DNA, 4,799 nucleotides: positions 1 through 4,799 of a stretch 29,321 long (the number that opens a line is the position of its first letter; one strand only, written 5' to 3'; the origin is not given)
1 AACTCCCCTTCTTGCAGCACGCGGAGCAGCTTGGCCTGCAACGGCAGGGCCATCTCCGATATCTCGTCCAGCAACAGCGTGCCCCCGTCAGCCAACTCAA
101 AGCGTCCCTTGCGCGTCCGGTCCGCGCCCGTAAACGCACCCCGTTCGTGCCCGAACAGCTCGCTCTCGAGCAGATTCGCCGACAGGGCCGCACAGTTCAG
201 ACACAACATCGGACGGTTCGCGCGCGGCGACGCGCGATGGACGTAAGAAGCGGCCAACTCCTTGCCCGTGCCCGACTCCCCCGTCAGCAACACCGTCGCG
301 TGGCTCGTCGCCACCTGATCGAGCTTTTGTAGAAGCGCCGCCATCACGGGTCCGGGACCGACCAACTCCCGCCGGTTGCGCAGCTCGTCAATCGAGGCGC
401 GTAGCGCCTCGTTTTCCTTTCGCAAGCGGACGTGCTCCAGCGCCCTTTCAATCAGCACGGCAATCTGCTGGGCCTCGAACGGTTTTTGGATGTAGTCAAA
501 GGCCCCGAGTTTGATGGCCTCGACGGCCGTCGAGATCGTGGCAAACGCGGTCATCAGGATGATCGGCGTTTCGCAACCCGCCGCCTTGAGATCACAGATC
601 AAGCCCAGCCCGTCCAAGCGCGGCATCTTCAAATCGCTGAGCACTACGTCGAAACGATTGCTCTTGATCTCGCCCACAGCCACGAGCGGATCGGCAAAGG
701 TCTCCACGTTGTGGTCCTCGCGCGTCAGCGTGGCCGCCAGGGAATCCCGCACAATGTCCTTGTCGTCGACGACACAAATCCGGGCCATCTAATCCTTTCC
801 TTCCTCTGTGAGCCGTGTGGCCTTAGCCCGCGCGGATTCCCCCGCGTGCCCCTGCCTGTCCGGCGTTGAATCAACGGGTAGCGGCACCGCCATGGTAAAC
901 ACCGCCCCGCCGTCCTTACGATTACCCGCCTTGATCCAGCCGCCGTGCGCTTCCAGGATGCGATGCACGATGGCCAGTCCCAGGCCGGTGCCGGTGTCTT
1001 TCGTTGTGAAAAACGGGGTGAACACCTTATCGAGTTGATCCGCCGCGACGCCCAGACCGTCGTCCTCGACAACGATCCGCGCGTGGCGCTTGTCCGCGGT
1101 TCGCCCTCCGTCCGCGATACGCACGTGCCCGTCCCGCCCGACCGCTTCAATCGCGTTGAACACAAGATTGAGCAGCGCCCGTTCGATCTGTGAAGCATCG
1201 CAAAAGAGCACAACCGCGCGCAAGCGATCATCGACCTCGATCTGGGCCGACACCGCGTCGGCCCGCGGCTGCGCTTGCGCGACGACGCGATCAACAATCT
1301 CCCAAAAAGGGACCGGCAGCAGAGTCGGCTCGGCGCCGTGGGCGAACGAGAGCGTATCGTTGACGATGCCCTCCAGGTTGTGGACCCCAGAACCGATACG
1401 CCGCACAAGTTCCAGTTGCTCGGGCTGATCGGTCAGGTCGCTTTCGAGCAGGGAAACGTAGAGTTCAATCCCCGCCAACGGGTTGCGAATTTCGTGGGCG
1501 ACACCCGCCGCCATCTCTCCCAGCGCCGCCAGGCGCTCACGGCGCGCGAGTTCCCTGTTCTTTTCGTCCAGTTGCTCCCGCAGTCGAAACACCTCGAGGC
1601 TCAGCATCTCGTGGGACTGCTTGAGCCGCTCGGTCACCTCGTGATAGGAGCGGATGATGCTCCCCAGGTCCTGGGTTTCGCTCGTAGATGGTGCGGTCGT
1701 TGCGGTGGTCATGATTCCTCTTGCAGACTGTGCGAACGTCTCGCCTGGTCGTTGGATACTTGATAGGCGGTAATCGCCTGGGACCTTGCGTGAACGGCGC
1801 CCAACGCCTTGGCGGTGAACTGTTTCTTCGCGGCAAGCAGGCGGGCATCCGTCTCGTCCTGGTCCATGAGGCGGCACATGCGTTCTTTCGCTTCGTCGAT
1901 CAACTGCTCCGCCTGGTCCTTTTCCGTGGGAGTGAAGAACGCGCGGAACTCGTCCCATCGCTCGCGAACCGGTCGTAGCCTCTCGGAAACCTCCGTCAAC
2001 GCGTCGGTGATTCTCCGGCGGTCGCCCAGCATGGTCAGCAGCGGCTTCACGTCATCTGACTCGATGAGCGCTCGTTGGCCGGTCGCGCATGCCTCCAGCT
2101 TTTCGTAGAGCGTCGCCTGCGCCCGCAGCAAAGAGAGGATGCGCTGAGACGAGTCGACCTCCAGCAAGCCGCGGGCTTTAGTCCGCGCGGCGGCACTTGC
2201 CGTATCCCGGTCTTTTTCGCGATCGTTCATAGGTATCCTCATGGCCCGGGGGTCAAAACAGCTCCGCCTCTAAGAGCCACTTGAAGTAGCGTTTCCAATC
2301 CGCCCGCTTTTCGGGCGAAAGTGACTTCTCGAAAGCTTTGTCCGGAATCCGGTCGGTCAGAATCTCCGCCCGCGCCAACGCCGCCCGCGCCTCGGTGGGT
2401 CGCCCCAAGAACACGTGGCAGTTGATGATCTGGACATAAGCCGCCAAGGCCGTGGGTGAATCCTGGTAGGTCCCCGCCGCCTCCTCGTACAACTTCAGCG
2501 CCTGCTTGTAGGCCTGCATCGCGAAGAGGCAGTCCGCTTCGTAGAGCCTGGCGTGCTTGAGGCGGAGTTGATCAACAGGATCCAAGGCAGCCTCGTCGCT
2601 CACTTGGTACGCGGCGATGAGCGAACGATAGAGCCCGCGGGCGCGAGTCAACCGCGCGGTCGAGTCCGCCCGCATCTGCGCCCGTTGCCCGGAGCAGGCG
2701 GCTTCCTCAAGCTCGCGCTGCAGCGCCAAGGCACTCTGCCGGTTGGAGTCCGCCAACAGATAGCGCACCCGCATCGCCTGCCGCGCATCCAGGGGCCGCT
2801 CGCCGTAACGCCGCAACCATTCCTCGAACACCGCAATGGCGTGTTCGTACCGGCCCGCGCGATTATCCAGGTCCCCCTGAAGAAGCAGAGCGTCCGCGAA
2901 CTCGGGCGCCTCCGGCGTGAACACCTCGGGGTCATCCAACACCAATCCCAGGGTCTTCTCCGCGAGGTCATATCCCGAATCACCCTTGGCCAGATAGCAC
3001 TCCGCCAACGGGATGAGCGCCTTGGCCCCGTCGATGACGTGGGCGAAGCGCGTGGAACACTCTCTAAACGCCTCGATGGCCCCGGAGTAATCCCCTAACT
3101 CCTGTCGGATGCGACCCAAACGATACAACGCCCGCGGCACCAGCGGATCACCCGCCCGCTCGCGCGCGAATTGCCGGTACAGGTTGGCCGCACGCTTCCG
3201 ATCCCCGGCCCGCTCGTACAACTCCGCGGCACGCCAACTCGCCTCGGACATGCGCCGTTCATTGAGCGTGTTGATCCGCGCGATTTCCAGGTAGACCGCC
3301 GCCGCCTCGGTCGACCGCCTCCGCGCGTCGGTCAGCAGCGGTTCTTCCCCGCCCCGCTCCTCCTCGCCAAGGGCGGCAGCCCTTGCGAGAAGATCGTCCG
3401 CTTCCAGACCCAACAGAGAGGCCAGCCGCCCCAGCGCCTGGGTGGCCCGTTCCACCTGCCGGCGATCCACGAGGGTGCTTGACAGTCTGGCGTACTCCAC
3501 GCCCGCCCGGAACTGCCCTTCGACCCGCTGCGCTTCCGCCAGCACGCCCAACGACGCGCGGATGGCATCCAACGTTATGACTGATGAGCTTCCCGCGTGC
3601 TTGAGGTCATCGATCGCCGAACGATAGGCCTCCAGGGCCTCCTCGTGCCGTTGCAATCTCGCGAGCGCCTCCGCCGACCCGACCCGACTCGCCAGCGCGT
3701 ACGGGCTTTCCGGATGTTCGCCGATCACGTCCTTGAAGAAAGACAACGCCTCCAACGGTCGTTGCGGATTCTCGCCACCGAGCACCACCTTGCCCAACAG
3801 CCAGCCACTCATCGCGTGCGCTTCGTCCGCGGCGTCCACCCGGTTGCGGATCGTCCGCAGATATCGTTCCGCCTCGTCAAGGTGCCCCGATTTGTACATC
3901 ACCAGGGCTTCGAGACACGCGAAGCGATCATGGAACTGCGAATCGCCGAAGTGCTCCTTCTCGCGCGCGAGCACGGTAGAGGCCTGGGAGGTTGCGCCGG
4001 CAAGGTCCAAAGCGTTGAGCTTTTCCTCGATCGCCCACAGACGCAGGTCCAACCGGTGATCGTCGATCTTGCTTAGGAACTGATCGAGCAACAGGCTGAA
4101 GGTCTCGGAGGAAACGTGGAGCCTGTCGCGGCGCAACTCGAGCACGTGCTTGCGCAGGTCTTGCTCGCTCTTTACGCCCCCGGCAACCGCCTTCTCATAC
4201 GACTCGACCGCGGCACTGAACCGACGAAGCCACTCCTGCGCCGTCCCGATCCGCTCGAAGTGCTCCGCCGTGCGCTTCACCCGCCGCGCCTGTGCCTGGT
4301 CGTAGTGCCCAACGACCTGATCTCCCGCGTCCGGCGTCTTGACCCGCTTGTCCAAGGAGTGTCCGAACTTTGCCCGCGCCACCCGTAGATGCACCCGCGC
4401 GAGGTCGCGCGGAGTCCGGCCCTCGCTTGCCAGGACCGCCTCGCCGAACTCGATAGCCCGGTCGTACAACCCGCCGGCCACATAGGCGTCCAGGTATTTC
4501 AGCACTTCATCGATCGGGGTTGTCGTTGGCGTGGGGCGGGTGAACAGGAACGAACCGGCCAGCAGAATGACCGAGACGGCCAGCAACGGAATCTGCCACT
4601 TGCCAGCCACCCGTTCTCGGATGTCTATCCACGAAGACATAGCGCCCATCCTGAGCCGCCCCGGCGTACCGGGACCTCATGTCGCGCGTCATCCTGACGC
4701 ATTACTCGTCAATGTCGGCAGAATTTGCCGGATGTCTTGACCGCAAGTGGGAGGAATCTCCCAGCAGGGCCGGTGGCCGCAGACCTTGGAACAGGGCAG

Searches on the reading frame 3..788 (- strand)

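Call 87: search_protein_families(library=pfam, proteins=[window:3-788:-], max_evalue=0.05)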
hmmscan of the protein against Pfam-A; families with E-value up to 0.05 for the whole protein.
window:3-788:- (262 aa): 10 families
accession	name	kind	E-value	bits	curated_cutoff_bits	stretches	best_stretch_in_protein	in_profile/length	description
PF00158.32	Sigma54_activat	-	2.5e-47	161.1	20.2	1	144-262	3-121/168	Sigma-54 interaction domain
PF00072.30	Response_reg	-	1.3e-27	96.6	30.2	1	4-112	1-109/111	Response regulator receiver domain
PF14532.12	Sigma54_activ_2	-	6.5e-14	52.8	25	1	143-261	1-96/138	Sigma-54 interaction domain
PF07728.20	AAA_5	-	0.00013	22.4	22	1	166-261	2-93/139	AAA domain (dynein-related subfamily)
PF13245.12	AAA_19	-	0.00075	20.1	25.1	1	160-260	8-116/134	AAA domain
PF13191.12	AAA_16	-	0.0023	18.9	32.6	1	142-201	2-68/167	AAA ATPase domain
PF01078.27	Mg_chelatase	-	0.003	17.4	20.3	0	221-250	93-122/207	Magnesium chelatase, subunit ChlI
PF13604.12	AAA_30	-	0.023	14.9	27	1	157-260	11-114/191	AAA domain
PF00493.29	MCM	-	0.03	13.9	23.3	0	161-258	55-145/224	MCM P-loop domain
PF12775.13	AAA_7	-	0.041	13.9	25.8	0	156-201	26-71/181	P-loop containing dynein motor region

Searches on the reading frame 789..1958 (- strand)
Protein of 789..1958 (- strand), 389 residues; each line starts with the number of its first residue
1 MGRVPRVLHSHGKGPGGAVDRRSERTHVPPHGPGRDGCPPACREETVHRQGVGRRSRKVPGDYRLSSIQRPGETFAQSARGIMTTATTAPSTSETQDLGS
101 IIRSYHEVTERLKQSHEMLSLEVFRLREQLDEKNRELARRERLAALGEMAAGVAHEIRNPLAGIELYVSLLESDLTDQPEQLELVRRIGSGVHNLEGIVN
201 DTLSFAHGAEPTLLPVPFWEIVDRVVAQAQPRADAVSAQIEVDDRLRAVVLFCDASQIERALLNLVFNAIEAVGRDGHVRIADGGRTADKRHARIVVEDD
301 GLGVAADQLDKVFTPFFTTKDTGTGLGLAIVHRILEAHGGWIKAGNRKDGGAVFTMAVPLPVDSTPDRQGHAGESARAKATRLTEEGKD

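Call 87: search_protein_families(library=pfam, proteins=[window:789-1958:-], max_evalue=0.05)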
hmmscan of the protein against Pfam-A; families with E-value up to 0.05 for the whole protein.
window:789-1958:- (389 aa): 5 families
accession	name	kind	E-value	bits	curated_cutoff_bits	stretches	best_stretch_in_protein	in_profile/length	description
PF02518.31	HATPase_c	-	8.1e-23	81.4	26.4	1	254-361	2-110/111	Histidine kinase-, DNA gyrase B-, and HSP90-like ATPase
PF00512.31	HisKA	-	2.8e-14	53.4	26.9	1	146-206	2-61/66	His Kinase A (phospho-acceptor) domain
PF13589.12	HATPase_c_3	-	0.0022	18.5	25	1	258-318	3-59/137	Histidine kinase-, DNA gyrase B-, and HSP90-like ATPase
PF13581.12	HATPase_c_2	-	0.0029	18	27.4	1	256-337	30-111/127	Histidine kinase-like ATPase domain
PF04859.17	DUF641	-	0.02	15.7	27.6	1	86-138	70-122/127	Plant protein of unknown function (DUF641)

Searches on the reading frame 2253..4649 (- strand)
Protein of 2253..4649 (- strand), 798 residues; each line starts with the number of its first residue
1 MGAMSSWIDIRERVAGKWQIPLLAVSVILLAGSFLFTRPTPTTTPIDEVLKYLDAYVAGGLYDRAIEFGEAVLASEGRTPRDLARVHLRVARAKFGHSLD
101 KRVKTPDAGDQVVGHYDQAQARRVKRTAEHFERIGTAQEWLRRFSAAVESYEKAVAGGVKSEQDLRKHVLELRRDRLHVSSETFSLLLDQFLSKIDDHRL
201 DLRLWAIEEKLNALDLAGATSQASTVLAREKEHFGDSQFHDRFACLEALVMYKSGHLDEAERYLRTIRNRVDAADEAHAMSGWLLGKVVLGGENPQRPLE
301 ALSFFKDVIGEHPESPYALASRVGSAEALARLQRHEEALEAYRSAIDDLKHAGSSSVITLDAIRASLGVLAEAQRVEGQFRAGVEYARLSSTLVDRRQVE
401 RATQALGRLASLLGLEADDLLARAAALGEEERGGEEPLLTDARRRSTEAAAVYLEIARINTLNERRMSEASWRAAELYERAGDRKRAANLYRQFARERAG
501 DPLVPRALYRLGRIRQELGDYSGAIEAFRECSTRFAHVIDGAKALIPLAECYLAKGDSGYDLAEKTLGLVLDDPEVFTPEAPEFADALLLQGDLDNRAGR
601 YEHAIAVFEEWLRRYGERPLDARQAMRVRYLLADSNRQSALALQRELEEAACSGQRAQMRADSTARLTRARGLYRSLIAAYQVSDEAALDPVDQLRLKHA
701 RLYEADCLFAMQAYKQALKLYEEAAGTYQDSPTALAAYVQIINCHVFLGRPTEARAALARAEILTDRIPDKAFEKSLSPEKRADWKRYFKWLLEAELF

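Call 87: search_protein_families(library=pfam, proteins=[window:2253-4649:-], max_evalue=0.05)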
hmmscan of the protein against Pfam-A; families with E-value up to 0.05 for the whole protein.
window:2253-4649:- (798 aa): 18 families
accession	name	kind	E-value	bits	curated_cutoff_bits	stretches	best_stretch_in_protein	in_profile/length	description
PF13174.12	TPR_6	-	2.4e-13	50.2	26.3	1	507-535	2-30/33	Tetratricopeptide repeat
PF07719.23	TPR_2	-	1.2e-12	47.3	27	1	505-531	1-27/34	Tetratricopeptide repeat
PF14559.12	TPR_19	-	1.4e-12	48.2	25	2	708-761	1-51/68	Tetratricopeptide repeat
PF13181.12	TPR_8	-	1.5e-10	40.8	25.7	1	506-531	2-27/34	Tetratricopeptide repeat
PF00515.34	TPR_1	-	2.1e-10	40.4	27.8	1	505-531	1-27/34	Tetratricopeptide repeat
PF13428.12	TPR_14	-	1.3e-09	38.3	23.5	0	700-741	3-44/44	Tetratricopeptide repeat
PF13424.12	TPR_12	-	3.8e-08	33.9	30.1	3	472-532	7-72/77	Tetratricopeptide repeat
PF13432.12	TPR_16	-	8.4e-08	33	32.7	2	474-530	3-56/65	Tetratricopeptide repeat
PF12895.13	ANAPC3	-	1.9e-07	31.7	27.2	1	701-760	26-81/82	Anaphase-promoting complex, cyclosome, subunit 3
PF25058.1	ARM_TT21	-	0.00022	21.7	27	0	211-270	64-123/155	Tetratricopeptide repeat protein 21 ARM repeat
PF13176.12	TPR_7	-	0.00038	20.8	27.9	0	475-495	6-26/36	Tetratricopeptide repeat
PF10602.15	RPN7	-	0.0018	18.4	29.6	0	460-497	28-64/174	26S proteasome subunit RPN7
PF01535.26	PPR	-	0.0025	18.4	25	0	597-614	12-29/31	PPR repeat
PF04212.24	MIT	-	0.004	17.7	30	0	326-354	11-39/66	MIT (microtubule interacting and transport) domain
PF13414.12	TPR_11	-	0.0058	16.7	26.8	0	328-347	3-22/42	TPR repeat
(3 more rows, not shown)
